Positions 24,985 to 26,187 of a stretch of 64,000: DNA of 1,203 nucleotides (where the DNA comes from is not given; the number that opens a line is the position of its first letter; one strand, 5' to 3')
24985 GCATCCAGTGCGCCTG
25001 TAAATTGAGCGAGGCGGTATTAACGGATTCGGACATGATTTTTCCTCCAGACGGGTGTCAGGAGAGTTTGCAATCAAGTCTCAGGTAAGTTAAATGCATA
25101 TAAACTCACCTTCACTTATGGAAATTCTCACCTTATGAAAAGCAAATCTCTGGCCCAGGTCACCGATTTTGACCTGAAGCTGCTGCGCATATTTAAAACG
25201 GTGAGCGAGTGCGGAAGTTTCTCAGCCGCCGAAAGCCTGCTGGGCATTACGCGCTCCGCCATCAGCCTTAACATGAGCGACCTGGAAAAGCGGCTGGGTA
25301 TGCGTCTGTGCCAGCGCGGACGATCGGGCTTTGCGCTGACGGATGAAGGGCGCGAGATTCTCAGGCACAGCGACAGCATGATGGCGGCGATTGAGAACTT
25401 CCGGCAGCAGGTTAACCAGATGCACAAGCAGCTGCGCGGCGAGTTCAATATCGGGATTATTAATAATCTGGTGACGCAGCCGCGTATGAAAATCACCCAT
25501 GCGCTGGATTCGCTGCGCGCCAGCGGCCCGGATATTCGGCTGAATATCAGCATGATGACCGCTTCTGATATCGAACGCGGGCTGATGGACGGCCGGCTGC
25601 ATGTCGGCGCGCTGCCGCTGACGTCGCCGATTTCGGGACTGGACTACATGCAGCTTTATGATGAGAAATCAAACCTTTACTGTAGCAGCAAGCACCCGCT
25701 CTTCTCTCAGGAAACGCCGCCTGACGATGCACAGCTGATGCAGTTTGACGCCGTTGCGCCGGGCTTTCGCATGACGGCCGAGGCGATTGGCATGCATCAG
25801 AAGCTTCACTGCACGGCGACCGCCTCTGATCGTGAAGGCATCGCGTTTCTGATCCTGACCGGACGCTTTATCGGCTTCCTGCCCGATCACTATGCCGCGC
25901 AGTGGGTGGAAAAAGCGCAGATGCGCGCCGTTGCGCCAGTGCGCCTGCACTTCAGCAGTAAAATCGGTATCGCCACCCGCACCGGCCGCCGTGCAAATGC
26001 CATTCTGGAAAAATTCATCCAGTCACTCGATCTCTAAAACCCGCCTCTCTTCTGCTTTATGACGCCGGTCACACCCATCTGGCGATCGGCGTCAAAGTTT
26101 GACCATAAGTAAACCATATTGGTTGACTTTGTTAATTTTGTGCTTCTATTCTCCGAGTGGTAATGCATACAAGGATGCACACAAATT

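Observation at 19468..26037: omega-aminotransferase-mmsA operon carries its own dadA-dadX: a built-in pyruvate-recycling loop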

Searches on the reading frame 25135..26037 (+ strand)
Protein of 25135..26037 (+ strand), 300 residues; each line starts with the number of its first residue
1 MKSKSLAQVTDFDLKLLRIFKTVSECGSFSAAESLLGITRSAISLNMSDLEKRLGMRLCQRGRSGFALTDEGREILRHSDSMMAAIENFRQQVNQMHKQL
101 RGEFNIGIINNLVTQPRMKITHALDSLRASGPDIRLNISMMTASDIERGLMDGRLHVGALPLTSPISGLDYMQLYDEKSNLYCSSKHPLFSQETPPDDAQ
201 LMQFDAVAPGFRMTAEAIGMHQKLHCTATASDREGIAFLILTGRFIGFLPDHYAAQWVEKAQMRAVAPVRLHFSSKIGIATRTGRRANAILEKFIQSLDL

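Call 3: search_protein_families(library=ncbifam, proteins=[window:25135-26037:+])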
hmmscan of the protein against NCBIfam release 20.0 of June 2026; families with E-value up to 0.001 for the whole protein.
window:25135-26037:+ (300 aa): 52 families (the best 25 are shown)
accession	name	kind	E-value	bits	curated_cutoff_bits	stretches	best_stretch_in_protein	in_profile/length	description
TIGR02424.1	TF_pcaQ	equivalog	1.4e-21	76.7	303.8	1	14-209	5-198/300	pca operon transcription factor PcaQ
NF040786.1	LysR_Sec_metab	equivalog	4e-21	75.3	250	1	13-298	2-294/298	selenium metabolism-associated LysR family transcriptional regulator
NF047520.1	trans_act_CidR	equivalog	4.9e-21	75.2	415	1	13-194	2-180/292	cidABC operon transcriptional activator CidR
NF007501.0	PRK10094.1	equivalog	4.3e-18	65.5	372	1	12-283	2-275/308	HTH-type transcriptional activator AllS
NF008294.1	PRK11074.1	equivalog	3e-17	63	345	1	16-282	6-273/300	DNA-binding transcriptional activator PunR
NF008416.0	PRK11242.1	equivalog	1.7e-16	60.4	277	1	16-201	5-187/300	transcriptional regulator CynR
NF047711.1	PutUtilRegPtrR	equivalog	4.1e-16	58.9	400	1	13-206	2-190/283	putrescine utilization regulator PtrR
NF011950.0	PRK15421.1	equivalog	4.8e-16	59.3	382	1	13-193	3-177/317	HTH-type transcriptional regulator MetR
NF047354.1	trans_reg_GltC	equivalog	3.3e-15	56.4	300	1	13-196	2-184/290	glutamate biosynthesis transcriptional regulator GltC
NF045990.1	TransRegCbbRRhodb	equivalog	4.4e-15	55.5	450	1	11-194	5-186/304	LysR family regulator CbbR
TIGR03339.1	phn_lysR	subfamily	9.9e-15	54.5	341.1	1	17-194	2-173/279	aminoethylphosphonate catabolism associated LysR family transcriptional regulator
NF052373.1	TransRegAceRAcin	equivalog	1.6e-14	54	500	1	17-157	8-145/294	HTH-type transcriptional regulator AceR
NF007439.0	PRK09986.1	equivalog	2.7e-14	53.3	290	1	9-193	4-187/296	LysR family transcriptional regulator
TIGR03418.1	chol_sulf_TF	equivalog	5.6e-14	51.8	324.8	1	13-99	2-92/291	choline sulfate utilization transcriptional regulator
NF040888.1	trans_reg_YafC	equivalog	9.2e-14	51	470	1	17-139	8-127/293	DNA-binding transcriptional regulator YafC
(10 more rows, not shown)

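Call 4: search_protein_families(library=pfam, proteins=[window:25135-26037:+])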
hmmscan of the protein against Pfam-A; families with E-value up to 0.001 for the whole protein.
window:25135-26037:+ (300 aa): 2 families
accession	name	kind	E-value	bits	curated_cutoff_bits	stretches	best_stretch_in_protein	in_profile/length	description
PF03466.25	LysR_substrate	-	7.5e-22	78.2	28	1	98-298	2-204/209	LysR substrate binding domain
PF00126.33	HTH_1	-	5e-17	62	26.6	1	14-73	1-60/60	Bacterial regulatory helix-turn-helix protein, lysR family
